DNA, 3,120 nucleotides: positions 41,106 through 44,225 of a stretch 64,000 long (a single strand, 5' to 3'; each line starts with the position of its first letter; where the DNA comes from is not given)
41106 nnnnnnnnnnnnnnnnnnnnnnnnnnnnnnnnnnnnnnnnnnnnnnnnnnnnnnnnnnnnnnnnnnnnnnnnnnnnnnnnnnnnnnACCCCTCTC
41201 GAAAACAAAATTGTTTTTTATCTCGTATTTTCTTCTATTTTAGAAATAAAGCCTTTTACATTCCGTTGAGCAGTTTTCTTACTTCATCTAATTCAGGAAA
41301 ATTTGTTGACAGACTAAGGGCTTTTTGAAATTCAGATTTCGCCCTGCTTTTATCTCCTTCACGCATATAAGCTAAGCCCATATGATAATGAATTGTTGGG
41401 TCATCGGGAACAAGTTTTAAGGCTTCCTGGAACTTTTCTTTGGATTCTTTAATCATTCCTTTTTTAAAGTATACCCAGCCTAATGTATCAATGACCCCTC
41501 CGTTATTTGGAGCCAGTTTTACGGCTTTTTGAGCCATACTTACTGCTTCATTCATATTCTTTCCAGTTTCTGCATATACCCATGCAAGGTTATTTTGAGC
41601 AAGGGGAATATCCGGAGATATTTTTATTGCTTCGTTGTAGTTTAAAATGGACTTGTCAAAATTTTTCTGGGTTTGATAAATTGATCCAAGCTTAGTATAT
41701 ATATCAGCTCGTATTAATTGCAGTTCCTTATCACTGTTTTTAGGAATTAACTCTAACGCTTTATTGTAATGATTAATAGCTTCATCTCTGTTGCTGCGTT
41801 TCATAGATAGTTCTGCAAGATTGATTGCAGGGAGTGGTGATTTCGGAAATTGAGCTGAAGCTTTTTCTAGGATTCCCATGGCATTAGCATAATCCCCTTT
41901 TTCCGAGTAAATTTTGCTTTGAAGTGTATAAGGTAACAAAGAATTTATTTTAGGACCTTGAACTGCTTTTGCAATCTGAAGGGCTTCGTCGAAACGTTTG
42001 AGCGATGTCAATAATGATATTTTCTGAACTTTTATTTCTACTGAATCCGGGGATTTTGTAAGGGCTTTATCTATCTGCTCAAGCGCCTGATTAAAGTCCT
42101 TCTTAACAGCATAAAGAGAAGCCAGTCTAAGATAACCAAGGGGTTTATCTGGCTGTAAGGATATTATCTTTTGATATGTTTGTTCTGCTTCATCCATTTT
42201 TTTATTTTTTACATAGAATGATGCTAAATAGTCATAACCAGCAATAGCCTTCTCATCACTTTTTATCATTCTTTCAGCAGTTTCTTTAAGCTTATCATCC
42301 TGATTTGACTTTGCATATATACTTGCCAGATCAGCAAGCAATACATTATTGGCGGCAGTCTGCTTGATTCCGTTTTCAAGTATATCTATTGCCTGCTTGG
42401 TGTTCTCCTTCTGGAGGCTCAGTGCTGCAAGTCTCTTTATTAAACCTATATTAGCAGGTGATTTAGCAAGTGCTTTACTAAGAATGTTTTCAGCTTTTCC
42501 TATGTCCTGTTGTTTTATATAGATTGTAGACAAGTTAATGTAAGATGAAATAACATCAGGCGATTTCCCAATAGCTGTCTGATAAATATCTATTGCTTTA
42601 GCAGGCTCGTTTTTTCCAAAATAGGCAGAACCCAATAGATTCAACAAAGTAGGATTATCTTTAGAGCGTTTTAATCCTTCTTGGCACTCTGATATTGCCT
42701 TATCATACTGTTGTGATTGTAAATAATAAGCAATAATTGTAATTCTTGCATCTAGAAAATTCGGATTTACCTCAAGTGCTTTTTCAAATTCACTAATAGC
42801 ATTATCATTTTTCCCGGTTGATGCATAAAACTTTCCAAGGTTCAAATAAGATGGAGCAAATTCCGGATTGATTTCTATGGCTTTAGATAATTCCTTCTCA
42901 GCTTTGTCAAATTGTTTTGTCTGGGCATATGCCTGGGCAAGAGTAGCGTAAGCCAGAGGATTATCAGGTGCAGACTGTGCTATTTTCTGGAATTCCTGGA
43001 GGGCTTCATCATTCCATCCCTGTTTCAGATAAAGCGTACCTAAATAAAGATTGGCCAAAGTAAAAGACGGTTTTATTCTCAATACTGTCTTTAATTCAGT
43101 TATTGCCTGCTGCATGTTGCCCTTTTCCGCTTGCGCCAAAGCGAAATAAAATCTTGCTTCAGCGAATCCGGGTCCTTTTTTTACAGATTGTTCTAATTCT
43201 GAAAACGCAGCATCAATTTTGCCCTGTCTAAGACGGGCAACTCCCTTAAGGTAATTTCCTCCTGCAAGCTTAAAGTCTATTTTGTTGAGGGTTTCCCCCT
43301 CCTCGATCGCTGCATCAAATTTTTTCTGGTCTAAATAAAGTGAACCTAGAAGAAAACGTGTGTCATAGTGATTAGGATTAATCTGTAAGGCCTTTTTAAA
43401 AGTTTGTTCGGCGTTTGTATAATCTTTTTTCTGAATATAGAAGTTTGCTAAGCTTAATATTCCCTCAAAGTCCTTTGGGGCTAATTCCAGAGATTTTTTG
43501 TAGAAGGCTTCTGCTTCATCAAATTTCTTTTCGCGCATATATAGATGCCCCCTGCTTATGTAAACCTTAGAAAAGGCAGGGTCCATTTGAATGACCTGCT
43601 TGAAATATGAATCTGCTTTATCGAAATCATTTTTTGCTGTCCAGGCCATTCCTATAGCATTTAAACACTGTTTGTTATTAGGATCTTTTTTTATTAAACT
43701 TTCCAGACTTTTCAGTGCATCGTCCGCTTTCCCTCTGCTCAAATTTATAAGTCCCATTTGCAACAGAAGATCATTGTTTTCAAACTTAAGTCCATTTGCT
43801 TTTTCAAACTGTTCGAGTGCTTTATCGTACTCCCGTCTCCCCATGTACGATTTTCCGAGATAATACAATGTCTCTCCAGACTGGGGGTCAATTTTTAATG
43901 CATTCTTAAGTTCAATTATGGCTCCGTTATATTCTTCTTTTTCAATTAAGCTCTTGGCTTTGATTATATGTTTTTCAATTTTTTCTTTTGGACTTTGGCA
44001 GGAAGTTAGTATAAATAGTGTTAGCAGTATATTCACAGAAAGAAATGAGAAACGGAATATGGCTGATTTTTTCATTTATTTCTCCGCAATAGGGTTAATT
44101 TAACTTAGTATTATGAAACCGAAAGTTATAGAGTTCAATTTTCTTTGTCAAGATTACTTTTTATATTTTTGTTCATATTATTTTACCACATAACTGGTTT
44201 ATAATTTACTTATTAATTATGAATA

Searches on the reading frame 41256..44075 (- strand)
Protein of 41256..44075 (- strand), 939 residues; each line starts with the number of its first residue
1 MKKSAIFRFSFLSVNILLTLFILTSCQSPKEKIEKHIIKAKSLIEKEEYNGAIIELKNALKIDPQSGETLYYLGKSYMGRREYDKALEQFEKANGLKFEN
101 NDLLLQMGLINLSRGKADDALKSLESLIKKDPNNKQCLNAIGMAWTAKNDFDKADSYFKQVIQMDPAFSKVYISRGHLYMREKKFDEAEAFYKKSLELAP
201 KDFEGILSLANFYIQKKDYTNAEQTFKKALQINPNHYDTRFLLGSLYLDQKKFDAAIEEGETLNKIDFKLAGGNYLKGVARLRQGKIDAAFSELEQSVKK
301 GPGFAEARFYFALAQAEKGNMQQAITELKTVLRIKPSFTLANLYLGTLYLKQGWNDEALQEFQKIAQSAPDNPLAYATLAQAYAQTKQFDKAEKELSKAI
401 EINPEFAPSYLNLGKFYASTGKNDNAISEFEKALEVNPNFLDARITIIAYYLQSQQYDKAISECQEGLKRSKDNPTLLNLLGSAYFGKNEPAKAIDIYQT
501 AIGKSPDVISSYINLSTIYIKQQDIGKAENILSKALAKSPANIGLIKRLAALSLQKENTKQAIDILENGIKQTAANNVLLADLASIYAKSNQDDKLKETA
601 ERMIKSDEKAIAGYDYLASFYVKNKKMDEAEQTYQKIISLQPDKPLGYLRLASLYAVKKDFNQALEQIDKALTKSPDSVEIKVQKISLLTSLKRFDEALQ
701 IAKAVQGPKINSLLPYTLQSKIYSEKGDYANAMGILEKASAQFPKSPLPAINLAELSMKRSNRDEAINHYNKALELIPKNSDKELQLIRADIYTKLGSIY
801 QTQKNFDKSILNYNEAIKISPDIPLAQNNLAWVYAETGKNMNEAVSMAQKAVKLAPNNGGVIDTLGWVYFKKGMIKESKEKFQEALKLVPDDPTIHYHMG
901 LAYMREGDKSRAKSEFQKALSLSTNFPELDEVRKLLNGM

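Call 9: search_protein_families(library=ncbifam, proteins=[window:41256-44075:-], max_evalue=0.00001)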
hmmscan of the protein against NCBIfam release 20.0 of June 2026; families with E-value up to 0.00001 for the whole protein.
window:41256-44075:- (939 aa): 42 families (the best 25 are shown)
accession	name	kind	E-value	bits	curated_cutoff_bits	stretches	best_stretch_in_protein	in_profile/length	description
TIGR02917.1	PEP_TPR_lipo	equivalog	1.5e-168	562.5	312.2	1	14-920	4-898/899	XrtA/PEP-CTERM system TPR-repeat protein PrsT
NF040959.1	MamA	equivalog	3.6e-93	310.7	200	9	314-441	46-173/204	magnetosome protein MamA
TIGR02521.1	type_IV_pilW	equivalog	4.3e-80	268.6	154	7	407-568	31-194/234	type IV pilus biogenesis/stability protein PilW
NF033762.1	social_mot_Tgl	equivalog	3e-58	197.1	225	4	275-430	35-193/252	social motility TPR repeat lipoprotein Tgl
NF033758.1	gliding_GltE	equivalog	2.4e-50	171.7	225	3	267-547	82-363/411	adventurous gliding motility TPR repeat lipoprotein GltE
TIGR00990.1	3a0801s09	subfamily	2.5e-47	161.8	757.25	4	108-262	338-492/615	mitochondrial import receptor subunit TOM70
NF052415.1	T3SS_chap_SctY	equivalog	1.7e-46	157.1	70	0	413-501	12-103/106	type III secretion apparatus assembly chaperone SctY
NF047371.1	FlcA_CTERM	equivalog_domain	6.8e-46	157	300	3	517-922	163-536/646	periplasmic flagellar collar protein FlcA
TIGR00540.1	TPR_hemY_coli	hypoth_equivalog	9.5e-43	146.4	142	2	100-195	292-385/385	heme biosynthesis-associated TPR protein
NF033920.0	C39_PA2778_fam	equivalog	3.8e-42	144.5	150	1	352-438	169-255/255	PA2778 family cysteine peptidase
TIGR03939.1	PGA_TPR_OMP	equivalog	1.2e-36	126.2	366.65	3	558-699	34-174/800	poly-beta-1,6 N-acetyl-D-glucosamine export porin PgaA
TIGR02552.1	LcrH_SycD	equivalog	1.4e-36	125.2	104.8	1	122-235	5-118/136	SycD/LcrH family type III secretion system chaperone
NF008520.0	PRK11447.1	equivalog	4.3e-36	124.2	858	2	107-248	275-430/1157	cellulose synthase complex outer membrane protein BcsC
NF008757.0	PRK11788.1-5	equivalog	6.9e-35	120.9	363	2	68-363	36-341/388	lipopolysaccharide assembly protein LapB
NF008756.0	PRK11788.1-4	equivalog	4.9e-34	118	474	1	341-562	109-334/389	lipopolysaccharide assembly protein LapB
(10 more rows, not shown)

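Call 10: search_protein_families(library=pfam, proteins=[window:41256-44075:-], max_evalue=0.00001)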
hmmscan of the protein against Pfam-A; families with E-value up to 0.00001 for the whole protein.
window:41256-44075:- (939 aa): 38 families (the best 25 are shown)
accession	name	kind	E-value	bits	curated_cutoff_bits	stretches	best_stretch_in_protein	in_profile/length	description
PF07719.23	TPR_2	-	1.8e-110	352.5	27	2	170-202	2-34/34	Tetratricopeptide repeat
PF14559.12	TPR_19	-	7.9e-95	311.7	25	6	350-412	2-63/68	Tetratricopeptide repeat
PF00515.34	TPR_1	-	9.7e-90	291.5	27.8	2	170-202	2-34/34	Tetratricopeptide repeat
PF13181.12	TPR_8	-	2.6e-88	283.2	25.7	2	407-439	1-33/34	Tetratricopeptide repeat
PF13428.12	TPR_14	-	1.4e-76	245.3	23.5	0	375-415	3-43/44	Tetratricopeptide repeat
PF13432.12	TPR_16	-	4.1e-70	232.1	32.7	1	275-336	1-62/65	Tetratricopeptide repeat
PF13414.12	TPR_11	-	4.6e-69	228.3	26.8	3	868-907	3-42/42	TPR repeat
PF13424.12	TPR_12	-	1.5e-65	217.8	30.1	1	751-820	7-75/77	Tetratricopeptide repeat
PF13431.12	TPR_17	-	8.1e-61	197.7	24.4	0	226-258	2-34/34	Tetratricopeptide repeat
PF23914.1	TPR_CcmH_CycH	-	2e-47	161.4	42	2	39-167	22-153/158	Cytochrome c-type biogenesis protein H TPR domain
PF13176.12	TPR_7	-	1.1e-43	144.1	27.9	0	176-201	6-31/36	Tetratricopeptide repeat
PF13174.12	TPR_6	-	4.9e-41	137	26.3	0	102-133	1-32/33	Tetratricopeptide repeat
PF13371.12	TPR_9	-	1.1e-36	125.2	35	0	620-680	4-64/73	Tetratricopeptide repeat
PF12895.13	ANAPC3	-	1.1e-34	118.9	27.2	1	183-258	3-77/82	Anaphase-promoting complex, cyclosome, subunit 3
PF25062.1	ARM_TT21_N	-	2.2e-33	116.3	40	3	342-524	30-217/222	Tetratricopeptide repeat protein 21 N-terminal ARM repeat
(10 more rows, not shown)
